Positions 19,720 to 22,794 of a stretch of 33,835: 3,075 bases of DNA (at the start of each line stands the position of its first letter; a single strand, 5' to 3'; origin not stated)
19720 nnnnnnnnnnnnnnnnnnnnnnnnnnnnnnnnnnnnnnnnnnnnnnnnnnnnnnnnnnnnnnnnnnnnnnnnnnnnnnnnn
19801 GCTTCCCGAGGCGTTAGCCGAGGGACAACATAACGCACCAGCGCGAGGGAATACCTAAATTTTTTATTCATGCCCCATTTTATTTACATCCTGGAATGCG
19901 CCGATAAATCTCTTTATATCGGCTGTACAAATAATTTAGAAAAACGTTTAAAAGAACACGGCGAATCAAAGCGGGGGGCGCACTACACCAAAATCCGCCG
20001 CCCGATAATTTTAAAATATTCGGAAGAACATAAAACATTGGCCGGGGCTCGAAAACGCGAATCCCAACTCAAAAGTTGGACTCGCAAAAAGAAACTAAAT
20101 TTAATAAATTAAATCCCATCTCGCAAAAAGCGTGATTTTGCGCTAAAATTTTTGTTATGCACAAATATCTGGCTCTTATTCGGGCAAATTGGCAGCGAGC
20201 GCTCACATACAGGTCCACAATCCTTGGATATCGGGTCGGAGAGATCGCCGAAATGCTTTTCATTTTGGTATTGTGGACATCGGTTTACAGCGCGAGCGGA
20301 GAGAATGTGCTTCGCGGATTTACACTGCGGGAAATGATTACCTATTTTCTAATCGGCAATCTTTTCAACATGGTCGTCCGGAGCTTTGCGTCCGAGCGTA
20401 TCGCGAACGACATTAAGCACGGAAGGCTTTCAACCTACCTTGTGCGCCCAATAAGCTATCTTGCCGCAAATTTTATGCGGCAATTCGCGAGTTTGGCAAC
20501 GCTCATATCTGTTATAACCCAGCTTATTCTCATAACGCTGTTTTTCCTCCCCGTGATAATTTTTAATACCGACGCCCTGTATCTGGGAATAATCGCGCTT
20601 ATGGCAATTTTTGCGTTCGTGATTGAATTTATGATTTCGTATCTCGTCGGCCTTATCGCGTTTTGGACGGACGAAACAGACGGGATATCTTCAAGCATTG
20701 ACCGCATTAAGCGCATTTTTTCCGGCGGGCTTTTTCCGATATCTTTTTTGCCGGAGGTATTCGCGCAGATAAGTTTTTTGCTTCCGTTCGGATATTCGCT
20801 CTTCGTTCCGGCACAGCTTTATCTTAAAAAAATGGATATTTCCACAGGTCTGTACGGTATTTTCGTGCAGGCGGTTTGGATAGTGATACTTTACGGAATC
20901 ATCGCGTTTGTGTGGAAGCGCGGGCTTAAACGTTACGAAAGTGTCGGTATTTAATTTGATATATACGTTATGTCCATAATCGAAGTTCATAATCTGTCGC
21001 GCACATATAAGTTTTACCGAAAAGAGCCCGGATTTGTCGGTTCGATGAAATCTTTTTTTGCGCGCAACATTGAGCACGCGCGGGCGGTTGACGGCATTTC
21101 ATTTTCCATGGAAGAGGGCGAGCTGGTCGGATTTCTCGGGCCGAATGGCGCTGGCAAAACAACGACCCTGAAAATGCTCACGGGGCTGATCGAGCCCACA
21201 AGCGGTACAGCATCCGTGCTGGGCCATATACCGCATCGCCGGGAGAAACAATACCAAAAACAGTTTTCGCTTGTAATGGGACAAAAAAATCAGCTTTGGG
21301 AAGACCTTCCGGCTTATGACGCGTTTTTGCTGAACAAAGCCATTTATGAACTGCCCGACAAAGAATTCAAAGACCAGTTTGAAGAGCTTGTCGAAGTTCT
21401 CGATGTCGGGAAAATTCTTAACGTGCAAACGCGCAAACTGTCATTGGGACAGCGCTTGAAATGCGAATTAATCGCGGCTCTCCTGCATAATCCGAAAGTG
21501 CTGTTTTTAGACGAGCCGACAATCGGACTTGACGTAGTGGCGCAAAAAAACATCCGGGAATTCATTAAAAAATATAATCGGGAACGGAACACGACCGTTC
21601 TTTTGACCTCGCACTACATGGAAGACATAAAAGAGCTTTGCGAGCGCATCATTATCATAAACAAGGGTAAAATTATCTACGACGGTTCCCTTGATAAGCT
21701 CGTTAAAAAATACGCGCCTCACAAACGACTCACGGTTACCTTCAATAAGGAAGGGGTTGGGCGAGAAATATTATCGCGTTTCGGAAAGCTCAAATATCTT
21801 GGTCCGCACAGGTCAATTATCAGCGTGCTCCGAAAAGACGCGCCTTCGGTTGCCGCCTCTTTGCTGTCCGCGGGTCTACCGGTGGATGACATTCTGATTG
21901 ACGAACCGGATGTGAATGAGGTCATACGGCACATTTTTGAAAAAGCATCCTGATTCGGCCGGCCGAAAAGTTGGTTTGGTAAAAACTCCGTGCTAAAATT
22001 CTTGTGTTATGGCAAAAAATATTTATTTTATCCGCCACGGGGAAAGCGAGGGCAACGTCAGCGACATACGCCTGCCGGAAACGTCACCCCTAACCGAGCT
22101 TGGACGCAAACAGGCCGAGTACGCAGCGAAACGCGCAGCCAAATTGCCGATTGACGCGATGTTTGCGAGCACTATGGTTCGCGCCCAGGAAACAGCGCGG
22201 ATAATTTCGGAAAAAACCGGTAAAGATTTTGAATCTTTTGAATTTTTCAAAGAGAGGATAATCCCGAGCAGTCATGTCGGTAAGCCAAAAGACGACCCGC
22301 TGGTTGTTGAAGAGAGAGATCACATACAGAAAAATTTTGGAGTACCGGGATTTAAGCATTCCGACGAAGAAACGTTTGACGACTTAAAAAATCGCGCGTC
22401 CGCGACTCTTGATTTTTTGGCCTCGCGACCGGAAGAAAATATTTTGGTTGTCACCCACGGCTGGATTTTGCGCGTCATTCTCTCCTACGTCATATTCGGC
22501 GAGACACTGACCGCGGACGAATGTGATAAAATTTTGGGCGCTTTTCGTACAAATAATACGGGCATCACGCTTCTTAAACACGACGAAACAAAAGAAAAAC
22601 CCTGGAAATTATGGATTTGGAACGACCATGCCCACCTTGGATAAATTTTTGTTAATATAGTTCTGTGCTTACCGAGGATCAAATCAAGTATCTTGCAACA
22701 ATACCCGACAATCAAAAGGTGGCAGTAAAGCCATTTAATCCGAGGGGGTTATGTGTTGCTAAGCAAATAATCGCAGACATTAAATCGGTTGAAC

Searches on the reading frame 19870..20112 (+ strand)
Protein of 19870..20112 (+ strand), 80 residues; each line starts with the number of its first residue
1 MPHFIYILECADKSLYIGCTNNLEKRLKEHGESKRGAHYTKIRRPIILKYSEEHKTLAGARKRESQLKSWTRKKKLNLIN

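Call 11: search_protein_families(library=pfam, proteins=[window:19870-20112:+])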
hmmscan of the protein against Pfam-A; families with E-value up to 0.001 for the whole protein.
window:19870-20112:+ (80 aa): 1 family
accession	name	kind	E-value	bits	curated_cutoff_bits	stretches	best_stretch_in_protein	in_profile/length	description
PF01541.30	GIY-YIG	-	1e-17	64.6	22.6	1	3-77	2-78/78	GIY-YIG catalytic domain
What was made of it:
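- Checked: The GIY-YIG gene at 19870-20112 matches Pfam at E=1e-17 (call 11).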

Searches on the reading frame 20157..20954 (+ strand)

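Call 11: search_protein_families(library=pfam, proteins=[window:20157-20954:+])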
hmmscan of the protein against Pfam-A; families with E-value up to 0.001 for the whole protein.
window:20157-20954:+ (265 aa): 1 family
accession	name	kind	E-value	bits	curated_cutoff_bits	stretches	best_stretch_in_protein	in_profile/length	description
PF06182.17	ABC2_membrane_6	-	1.7e-28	100.4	22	1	33-264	4-229/229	ABC-2 family transporter protein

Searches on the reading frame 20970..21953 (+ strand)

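Call 11: search_protein_families(library=pfam, proteins=[window:20970-21953:+])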
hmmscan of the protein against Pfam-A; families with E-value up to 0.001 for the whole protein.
window:20970-21953:+ (327 aa): 2 families
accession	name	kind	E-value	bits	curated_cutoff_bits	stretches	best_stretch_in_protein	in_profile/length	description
PF00005.33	ABC_tran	-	1.2e-27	97.6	25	1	41-184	2-136/137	ABC transporter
PF13304.12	AAA_21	-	5.9e-14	53.3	27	1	145-215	226-298/304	AAA domain, putative AbiEii toxin, Type IV TA system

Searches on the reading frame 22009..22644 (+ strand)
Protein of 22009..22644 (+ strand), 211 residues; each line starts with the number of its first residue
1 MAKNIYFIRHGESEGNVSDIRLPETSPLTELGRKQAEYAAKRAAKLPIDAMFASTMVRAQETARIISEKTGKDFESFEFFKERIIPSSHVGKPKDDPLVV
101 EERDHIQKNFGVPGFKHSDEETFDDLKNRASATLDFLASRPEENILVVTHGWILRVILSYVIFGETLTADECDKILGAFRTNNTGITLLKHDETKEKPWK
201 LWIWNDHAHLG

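Call 57: search_protein_families(library=pfam, proteins=[window:22009-22644:+], max_evalue=0.00001)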
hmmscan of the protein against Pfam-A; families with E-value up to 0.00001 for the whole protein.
window:22009-22644:+ (211 aa): 1 family
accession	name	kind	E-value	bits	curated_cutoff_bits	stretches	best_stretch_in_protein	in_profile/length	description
PF00300.27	His_Phos_1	-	2.7e-30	106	21.7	1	5-195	1-185/194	Histidine phosphatase superfamily (branch 1)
